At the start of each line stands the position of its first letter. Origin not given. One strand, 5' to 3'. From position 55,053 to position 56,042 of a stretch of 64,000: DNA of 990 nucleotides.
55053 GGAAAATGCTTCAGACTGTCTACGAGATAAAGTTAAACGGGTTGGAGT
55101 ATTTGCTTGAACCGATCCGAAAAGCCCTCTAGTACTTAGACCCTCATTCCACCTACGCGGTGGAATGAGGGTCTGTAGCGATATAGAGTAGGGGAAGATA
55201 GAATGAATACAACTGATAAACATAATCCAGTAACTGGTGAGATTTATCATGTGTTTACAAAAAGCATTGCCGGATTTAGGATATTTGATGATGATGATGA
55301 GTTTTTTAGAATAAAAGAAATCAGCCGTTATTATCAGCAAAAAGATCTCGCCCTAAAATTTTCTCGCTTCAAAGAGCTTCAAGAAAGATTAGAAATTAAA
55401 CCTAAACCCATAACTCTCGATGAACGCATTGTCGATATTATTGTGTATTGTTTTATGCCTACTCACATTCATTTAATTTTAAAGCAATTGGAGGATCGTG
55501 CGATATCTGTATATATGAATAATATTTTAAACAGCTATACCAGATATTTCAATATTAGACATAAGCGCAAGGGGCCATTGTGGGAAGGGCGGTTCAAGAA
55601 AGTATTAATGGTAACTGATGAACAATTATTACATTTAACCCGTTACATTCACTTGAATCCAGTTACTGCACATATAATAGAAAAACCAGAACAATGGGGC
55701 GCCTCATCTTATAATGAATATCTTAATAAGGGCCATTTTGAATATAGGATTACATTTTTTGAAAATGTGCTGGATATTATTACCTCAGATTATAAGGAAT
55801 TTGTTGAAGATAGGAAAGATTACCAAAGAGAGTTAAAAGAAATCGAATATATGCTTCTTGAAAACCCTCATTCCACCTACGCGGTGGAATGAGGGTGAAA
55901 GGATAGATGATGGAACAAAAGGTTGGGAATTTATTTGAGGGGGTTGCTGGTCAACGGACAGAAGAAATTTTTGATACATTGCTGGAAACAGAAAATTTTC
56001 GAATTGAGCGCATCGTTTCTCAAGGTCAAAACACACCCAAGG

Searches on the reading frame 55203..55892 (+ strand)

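Call 57: search_protein_families(library=pfam, proteins=[window:55203-55892:+], max_evalue=0.01)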
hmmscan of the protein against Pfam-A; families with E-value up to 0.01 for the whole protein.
window:55203-55892:+ (229 aa): 1 family
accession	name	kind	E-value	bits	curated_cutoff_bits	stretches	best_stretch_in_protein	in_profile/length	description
PF01797.21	Y1_Tnp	-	1e-06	29.3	23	1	73-150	37-119/121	Transposase IS200 like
